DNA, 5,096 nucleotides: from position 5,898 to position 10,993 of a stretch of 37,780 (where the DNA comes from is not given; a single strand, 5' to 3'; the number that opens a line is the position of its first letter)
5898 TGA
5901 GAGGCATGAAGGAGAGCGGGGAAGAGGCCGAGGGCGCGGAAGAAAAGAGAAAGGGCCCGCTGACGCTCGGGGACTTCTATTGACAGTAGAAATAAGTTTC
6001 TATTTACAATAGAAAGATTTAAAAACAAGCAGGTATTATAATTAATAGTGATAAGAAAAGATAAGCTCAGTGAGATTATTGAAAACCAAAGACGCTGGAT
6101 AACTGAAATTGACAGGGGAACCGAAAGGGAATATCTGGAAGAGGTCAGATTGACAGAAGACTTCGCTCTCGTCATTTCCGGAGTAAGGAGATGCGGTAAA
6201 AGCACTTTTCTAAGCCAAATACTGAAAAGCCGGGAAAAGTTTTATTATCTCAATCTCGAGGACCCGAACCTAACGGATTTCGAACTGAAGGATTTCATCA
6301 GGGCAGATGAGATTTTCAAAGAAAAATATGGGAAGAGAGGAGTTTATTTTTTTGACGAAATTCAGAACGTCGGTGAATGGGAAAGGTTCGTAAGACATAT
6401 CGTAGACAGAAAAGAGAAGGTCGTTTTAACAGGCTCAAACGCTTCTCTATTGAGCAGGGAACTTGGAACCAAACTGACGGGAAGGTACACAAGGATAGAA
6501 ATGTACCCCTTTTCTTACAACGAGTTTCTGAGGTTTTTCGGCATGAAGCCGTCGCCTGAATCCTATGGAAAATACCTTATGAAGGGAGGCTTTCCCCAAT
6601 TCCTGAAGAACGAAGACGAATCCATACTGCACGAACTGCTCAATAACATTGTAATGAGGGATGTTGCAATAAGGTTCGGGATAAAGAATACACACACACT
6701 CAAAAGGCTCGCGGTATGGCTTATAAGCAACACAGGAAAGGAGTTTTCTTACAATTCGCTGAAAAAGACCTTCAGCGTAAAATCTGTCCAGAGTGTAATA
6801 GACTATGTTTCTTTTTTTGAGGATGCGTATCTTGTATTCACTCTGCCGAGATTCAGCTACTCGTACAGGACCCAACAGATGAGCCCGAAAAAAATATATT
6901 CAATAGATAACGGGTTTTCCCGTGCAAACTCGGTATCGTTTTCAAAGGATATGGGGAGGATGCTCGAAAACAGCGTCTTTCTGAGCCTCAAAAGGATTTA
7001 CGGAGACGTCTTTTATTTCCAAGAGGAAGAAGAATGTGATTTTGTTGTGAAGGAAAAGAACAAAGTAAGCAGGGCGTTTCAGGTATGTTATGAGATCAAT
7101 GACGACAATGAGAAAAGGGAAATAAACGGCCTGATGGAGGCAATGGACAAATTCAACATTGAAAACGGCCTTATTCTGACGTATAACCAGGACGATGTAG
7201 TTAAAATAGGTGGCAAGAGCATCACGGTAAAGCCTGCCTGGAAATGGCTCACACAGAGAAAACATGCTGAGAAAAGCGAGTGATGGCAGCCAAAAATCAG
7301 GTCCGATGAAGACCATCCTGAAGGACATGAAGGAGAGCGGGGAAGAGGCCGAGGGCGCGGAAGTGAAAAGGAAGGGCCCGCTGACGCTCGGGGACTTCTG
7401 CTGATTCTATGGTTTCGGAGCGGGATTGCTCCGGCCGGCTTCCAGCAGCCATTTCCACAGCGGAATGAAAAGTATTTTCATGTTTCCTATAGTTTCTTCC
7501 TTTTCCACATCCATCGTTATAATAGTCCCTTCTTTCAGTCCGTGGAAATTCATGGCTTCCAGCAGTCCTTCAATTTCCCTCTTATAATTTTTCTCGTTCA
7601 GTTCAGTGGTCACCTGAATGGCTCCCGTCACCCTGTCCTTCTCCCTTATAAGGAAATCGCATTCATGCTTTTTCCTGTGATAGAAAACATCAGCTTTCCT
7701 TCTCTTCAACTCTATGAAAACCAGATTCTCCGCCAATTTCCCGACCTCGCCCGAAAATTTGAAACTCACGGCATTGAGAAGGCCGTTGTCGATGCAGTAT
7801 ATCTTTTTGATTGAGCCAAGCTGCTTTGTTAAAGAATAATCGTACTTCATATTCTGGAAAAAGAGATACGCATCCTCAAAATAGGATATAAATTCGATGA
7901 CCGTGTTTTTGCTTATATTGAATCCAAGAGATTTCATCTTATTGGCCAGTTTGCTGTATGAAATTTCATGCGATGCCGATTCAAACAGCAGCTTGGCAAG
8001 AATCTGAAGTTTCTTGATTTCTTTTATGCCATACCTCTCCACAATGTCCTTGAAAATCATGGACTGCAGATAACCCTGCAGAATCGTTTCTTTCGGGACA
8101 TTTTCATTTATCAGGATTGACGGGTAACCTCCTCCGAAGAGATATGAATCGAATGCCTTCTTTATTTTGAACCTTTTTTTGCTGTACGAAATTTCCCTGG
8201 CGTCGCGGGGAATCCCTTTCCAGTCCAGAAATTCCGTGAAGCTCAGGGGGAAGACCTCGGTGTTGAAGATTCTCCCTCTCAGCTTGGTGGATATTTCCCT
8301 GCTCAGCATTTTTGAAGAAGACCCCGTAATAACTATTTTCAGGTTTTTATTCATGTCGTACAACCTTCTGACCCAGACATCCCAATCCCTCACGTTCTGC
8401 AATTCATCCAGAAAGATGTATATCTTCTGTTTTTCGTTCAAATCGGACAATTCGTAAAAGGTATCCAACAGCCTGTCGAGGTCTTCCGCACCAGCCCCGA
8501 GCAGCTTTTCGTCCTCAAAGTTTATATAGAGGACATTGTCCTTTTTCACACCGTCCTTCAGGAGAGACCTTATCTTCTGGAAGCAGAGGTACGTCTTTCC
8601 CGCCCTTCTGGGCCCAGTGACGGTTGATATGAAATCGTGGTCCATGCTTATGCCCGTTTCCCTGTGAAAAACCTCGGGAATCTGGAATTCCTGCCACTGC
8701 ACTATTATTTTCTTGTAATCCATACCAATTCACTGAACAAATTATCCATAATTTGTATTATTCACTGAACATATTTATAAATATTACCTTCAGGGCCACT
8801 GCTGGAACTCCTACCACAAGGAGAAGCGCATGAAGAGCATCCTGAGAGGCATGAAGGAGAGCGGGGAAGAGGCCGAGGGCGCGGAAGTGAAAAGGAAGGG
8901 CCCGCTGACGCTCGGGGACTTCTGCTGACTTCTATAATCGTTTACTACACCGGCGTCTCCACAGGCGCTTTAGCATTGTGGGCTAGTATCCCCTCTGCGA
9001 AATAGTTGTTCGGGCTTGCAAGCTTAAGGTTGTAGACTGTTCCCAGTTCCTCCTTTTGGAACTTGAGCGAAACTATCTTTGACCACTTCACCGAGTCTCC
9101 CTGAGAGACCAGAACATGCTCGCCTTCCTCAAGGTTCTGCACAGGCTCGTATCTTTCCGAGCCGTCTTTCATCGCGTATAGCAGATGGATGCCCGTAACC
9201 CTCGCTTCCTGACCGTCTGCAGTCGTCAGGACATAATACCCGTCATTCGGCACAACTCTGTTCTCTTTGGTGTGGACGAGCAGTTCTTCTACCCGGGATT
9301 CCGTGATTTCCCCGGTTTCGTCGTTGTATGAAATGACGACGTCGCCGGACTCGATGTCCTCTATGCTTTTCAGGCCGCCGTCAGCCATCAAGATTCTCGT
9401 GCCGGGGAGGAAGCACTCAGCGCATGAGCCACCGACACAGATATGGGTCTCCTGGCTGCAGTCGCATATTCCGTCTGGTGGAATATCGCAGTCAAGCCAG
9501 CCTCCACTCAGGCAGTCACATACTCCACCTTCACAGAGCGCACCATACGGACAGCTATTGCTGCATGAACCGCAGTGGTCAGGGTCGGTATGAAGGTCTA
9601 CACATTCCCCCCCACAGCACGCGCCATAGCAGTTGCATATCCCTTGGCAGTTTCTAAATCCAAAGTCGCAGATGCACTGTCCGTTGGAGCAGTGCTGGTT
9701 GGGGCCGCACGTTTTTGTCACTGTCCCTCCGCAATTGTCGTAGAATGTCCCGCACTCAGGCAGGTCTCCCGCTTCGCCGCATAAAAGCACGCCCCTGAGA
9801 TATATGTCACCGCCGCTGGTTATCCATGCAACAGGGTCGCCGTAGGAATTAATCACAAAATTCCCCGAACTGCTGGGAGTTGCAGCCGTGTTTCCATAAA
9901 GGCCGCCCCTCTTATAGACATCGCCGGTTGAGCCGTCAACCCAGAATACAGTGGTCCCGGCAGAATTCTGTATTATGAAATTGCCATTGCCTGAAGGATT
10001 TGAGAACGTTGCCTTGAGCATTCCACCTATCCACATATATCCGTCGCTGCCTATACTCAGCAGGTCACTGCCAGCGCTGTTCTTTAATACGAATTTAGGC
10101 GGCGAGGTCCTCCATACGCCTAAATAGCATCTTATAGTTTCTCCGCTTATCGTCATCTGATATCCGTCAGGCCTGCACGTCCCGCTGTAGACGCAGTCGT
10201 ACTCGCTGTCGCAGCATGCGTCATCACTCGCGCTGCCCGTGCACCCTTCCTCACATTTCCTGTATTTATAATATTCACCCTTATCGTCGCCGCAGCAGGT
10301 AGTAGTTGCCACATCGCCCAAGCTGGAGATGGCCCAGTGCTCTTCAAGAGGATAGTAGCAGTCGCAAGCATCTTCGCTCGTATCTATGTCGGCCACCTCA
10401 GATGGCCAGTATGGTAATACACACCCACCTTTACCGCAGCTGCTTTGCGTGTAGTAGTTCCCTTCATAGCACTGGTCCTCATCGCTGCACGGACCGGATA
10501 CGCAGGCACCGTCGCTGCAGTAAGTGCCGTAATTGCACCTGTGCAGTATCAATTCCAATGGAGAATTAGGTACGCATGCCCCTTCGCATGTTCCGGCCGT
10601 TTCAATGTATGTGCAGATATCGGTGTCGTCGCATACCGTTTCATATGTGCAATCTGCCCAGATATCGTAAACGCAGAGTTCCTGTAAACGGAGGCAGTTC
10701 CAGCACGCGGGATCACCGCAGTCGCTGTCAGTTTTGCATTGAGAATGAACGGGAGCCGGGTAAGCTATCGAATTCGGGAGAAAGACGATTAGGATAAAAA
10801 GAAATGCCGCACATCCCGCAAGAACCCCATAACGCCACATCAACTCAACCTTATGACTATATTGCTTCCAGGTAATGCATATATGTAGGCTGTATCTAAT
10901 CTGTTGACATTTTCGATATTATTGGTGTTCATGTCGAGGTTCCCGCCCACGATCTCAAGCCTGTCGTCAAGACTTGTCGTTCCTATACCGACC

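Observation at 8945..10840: Secreted cysteine-rich archaeal protein ending in a Hint (intein/Hedgehog-type) autoprocessing domain with almost no C-extein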

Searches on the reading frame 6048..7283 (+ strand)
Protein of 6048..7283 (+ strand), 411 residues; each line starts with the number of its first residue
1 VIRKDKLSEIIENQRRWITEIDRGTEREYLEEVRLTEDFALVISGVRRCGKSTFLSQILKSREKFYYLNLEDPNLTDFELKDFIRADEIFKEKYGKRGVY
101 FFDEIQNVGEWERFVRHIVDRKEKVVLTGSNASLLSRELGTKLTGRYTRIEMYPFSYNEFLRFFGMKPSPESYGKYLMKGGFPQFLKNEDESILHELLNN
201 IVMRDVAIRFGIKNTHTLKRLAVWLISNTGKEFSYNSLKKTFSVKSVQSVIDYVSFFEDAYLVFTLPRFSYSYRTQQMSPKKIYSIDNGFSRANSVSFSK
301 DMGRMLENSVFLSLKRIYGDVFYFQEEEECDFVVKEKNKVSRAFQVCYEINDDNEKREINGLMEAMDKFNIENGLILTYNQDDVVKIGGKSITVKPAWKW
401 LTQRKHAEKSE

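Call 3: search_protein_families(library=pfam, proteins=[window:6048-7283:+], max_evalue=1)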
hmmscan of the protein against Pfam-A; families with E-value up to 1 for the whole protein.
window:6048-7283:+ (411 aa): 5 families
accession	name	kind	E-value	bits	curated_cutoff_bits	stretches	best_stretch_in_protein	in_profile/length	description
PF13173.12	AAA_14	-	4.7e-37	127.3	27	1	40-161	4-129/129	AAA domain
PF13635.12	DUF4143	-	3.6e-19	69.5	28.1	1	204-348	2-159/160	Domain of unknown function (DUF4143)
PF01637.24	ATPase_2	-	6.1e-07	29.9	33.2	1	22-127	3-114/225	ATPase domain predominantly from Archaea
PF13401.12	AAA_22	-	0.05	14.4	27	0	41-80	8-47/130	AAA domain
PF00004.35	AAA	-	0.11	13.4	21.2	0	42-110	2-71/131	ATPase family associated with various cellular activities (AAA)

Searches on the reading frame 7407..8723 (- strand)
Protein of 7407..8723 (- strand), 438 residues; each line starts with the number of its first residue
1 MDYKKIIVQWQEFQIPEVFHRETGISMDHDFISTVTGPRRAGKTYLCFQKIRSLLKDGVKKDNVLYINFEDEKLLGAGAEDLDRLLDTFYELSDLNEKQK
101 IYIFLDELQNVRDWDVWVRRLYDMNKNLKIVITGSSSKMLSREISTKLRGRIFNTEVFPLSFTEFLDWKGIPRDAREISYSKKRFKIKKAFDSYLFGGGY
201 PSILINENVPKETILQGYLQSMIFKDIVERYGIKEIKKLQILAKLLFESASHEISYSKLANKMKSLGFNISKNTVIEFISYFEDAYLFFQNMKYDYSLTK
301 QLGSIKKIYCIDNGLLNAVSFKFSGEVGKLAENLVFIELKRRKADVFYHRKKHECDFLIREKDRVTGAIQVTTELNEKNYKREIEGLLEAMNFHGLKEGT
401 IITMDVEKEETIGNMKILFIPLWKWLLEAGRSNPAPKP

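Call 3: search_protein_families(library=pfam, proteins=[window:7407-8723:-], max_evalue=1)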
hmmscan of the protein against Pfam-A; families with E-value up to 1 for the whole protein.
window:7407-8723:- (438 aa): 6 families
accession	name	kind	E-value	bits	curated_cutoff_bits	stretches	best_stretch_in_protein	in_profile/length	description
PF13173.12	AAA_14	-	4.8e-39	133.7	27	1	32-166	4-129/129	AAA domain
PF13635.12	DUF4143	-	9.1e-20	71.4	28.1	1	225-371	2-157/160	Domain of unknown function (DUF4143)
PF01637.24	ATPase_2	-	0.0001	22.6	33.2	2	26-74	16-62/225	ATPase domain predominantly from Archaea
PF13401.12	AAA_22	-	0.0029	18.4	27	1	32-135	7-123/130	AAA domain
PF13481.12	AAA_25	-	0.0049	17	27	1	29-73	32-84/195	AAA domain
PF13191.12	AAA_16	-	0.12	13.3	32.6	1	76-113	110-146/167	AAA ATPase domain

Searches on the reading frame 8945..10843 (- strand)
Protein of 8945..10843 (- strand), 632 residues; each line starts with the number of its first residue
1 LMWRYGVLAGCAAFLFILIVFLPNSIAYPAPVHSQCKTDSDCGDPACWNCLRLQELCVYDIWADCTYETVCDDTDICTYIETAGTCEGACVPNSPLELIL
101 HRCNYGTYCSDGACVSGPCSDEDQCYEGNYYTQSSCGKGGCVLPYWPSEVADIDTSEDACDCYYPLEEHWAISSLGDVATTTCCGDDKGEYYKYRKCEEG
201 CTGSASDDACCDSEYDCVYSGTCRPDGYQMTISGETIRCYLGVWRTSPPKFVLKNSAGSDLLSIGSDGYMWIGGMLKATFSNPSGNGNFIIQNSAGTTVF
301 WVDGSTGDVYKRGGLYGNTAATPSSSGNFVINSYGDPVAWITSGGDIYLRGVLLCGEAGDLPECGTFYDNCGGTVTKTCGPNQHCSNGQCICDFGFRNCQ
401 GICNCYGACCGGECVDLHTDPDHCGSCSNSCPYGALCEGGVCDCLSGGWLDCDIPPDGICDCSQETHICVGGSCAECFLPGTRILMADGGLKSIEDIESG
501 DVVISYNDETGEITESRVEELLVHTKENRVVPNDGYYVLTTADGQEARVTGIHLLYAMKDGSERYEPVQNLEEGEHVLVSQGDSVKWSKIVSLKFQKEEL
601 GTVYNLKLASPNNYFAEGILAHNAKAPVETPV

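Call 3: search_protein_families(library=pfam, proteins=[window:8945-10843:-], max_evalue=1)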
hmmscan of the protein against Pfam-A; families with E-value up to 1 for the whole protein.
window:8945-10843:- (632 aa): 8 families
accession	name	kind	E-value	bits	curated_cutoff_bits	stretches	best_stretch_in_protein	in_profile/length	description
PF14890.11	Intein_splicing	-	2.7e-10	40.7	35.8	2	484-580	1-95/155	Intein splicing domain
PF01079.26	Hint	-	5.2e-10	39.7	29.7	1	475-597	11-136/213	Hint module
PF07591.16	PT-HINT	-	1.1e-06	29.4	27.7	1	489-623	6-136/137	Pretoxin HINT domain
PF04885.19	Stig1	-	1.5e-05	25.8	24.1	1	398-443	38-83/85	Stigma-specific STIG1-like protein family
PF05203.21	Hom_end_hint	-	0.00016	22.1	32.1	1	477-506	1-30/228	Hom_end-associated Hint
PF13403.11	Hint_2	-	0.00056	20.7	28.4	1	477-515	2-39/147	Hint domain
PF12798.12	Fer4_3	-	0.045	15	27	1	423-435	3-15/15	4Fe-4S binding domain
PF08517.17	AXH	-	0.093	13.7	33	1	478-528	1-52/116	Ataxin-1 and HBP1 module (AXH)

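Call 4: search_protein_families(library=ncbifam, proteins=[window:8945-10843:-], max_evalue=1)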
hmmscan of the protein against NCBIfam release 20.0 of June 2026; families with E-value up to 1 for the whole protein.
window:8945-10843:- (632 aa): 6 families
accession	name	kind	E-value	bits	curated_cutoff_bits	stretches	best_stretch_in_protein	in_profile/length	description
NF011302.0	PRK14714.1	equivalog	3.9e-05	21.4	1791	1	500-623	979-1100/1350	DNA-directed DNA polymerase II large subunit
TIGR01445.1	intein_Nterm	domain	0.00016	22.6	24.5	1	477-556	1-82/83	intein N-terminal splicing region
NF038136.1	rSAM_Rv_intein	exception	0.00016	20.7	700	1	473-543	72-145/574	intein-containing Rv2578c family radical SAM protein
NF041328.1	C_rich_MXAN6577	subfamily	0.0028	17.5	100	1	369-469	40-126/145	MXAN_6577-like cysteine-rich protein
TIGR01443.1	intein_Cterm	domain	0.0067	16.7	15.6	1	603-623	2-23/24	intein C-terminal splicing region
NF005852.0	PRK07773.1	equivalog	0.022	13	780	1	564-624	769-827/886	replicative DNA helicase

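Call 6: find_homologous_proteins(query=window:8945-10843:-)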
Query window:8945-10843:- (632 aa): 16 proteins with E <= 0.001 among 3773 candidates.
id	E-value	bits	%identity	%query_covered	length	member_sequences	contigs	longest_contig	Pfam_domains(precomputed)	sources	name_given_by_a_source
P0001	0.0e+0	1511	100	100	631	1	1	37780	PF07591.16,PF04885.20,PF01079.26,PF14890.12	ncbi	-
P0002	8.6e-209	714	59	81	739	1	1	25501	PF01079.26,PF14890.12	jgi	jgi:hypothetical protein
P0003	3.2e-18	84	51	7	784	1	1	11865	PF04885.20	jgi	jgi:hypothetical protein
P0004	2.2e-11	61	43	11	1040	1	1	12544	PF04885.20,PF06739.18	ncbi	-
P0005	2.2e-9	54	40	11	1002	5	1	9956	PF00801.27,PF18911.7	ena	-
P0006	1.7e-8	52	37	11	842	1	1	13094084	PF04151.22,PF04885.20,PF23759.2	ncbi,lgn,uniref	ncbi:MXAN_6577-like cysteine-rich protein [Sorangium sp. So ce375]|uniref:MXAN_6577-like cysteine-ri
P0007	1.2e-7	49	44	10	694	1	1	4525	PF01011.29,PF13360.14,PF04885.20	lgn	-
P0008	4.1e-6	44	34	13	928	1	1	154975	PF01270.24,PF04885.20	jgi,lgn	-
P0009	3.3e-5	41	36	14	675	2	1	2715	PF04885.20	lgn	-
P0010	4.1e-5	40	37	10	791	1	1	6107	PF04885.20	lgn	-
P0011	4.4e-5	40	31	24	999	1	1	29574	PF07591.16,PF14623.12,PF05203.22,PF01079.26,PF14890.12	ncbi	ncbi:MAG: Hint domain-containing protein [Candidatus Thermoplasmatota archaeon]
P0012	7.8e-5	39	48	13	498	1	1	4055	-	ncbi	ncbi:MAG: hypothetical protein ACTSXC_08340, partial [Candidatus Freyarchaeota archaeon]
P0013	1.4e-4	39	40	10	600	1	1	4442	PF04151.22,PF04885.20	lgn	-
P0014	3.5e-4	37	26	31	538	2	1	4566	PF04885.20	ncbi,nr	ncbi:MAG: hypothetical protein KC731_23470 [Myxococcales bacterium]|nr:hypothetical protein [Myxococ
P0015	6.1e-4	37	38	15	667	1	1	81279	PF04885.20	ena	-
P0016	8.9e-4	36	40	15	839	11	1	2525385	PF04151.22,PF04885.20,PF23759.2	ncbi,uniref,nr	ncbi:MXAN_6577-like cysteine-rich protein [Sorangium atrum]|uniref:MXAN_6577-like cysteine-rich prot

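Call 12: find_encoding_contigs(protein=P0002, flank=10000, max_places=4)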
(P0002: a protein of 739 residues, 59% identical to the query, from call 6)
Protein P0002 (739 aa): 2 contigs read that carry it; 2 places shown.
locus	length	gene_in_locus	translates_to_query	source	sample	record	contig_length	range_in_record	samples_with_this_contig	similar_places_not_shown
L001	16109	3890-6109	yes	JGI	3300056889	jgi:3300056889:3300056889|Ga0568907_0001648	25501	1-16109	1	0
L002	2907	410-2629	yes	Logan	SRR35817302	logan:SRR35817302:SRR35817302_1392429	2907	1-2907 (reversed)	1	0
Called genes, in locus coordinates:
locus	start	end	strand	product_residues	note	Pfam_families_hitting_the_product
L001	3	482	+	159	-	?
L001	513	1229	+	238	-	PF13353:Fer4_12, PF04055:Radical_SAM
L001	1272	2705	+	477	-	PF01391:Collagen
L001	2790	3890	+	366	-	-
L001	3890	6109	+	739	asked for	PF01079:Hint, PF14890:Intein_splicing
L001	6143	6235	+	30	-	-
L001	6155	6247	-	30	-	-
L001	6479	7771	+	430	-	PF13173:AAA_14, PF13635:DUF4143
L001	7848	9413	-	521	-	PF04851:ResIII, PF07517:SecA_DEAD (weak), PF00270:DEAD, PF21210:RNA_helicase_helical, PF00271:Helicase_C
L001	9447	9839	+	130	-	PF13650:Asp_protease_2 (weak), PF13975:gag-asp_proteas (weak), PF05618:RimB-like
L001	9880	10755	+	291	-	PF18030:Rimk_N (weak), PF14397:ATPgrasp_ST (faint), PF02655:ATP-grasp_3, PF08443:RimK, PF14398:ATPgrasp_YheCD (faint), PF02955:GSH-S_ATP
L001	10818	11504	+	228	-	-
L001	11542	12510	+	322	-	PF08443:RimK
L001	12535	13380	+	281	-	PF05552:MS_channel_1st_1 (weak), PF00924:MS_channel_2nd (weak)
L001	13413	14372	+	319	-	PF08443:RimK (faint), PF14397:ATPgrasp_ST (faint), PF14398:ATPgrasp_YheCD (faint)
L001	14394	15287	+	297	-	-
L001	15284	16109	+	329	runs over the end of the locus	-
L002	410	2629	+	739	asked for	PF01079:Hint, PF14890:Intein_splicing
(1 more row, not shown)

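Call 13: find_encoding_contigs(protein=P0001, flank=10000, max_places=3)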
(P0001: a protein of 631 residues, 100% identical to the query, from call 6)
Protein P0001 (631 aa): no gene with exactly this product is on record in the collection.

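Call 27: find_related_loci(query=A1, collection=genome_contigs, flank=10000)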
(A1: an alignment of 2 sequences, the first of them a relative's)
Query A1 (631 aa) in genome_contigs; peptide patterns used: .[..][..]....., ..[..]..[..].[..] (x = any residue, [..] = any of these).
117 stretches matched a pattern, but none encodes a relative of the query by tblastn (E <= 1e-3).

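Call 33: predict_structure(protein=window:8948-10840:-)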
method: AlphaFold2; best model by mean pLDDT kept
length: 631 residues; sequences in the alignment: 1
mean_pLDDT: 37.4   pTM: 0.25
mean pLDDT of the five models: 37.4, 28.9, 27.7, 27.1, 25.9
residues with pLDDT >= 90: 0; 70-90: 11; 50-70: 63; < 50: 557
segments of 3 or more residues with pLDDT < 50: 22-67, 72-249, 259-284, 311-315, 317-397, 399-406, 418-421, 423-425, 427-535, 541-543, 548-631
pLDDT, mean of each block of 10 residues (from residue 1): 67 73 42 34 32 28 45 43 36 34 43 45 34 25 26 30 25 24 29 30 39 29 28 29 37 51 38 37 51 54 58 44 33 36 41 28 31 41 45 45 48 51 46 38 31 30 31 28 32 39 39 38 42 47 49 38 34 28 30 28 23 23 25 28
secondary structure, 60 per line:
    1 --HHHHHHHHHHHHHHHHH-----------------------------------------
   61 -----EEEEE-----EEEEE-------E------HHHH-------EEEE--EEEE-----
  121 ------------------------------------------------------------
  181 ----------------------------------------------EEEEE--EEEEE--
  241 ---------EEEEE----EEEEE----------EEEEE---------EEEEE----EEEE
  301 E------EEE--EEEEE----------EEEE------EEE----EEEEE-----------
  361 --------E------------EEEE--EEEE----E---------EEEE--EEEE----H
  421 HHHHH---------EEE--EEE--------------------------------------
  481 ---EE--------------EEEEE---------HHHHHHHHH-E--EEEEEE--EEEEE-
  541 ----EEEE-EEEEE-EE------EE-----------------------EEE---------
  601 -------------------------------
elements in order (helices of 4 or more, strands of 3 or more residues): H3-19 E66-70 E76-80 H95-98 E106-109 E112-115 E227-231 E234-238 E250-254 E259-263 E274-278 E288-292 E297-301 E308-310 E313-317 E328-331 E338-340 E345-349 E382-385 E388-391 E406-409 E412-415 H420-425 E435-437 E440-442 E500-504 H514-522 E527-532 E535-539 E545-548 E550-554 E589-591

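Call 41: search_protein_families(library=phrogs, proteins=[window:8945-10843:-], max_evalue=0.01)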
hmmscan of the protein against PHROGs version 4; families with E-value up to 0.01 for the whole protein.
window:8945-10843:- (632 aa): 2 families
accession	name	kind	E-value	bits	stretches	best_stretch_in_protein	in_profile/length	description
phrog_21587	-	unknown function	2.5e-11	43.4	1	475-609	573-701/706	-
phrog_16259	-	DNA, RNA and nucleotide metabolism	0.0003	21.1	1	476-559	232-311/330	DNA helicase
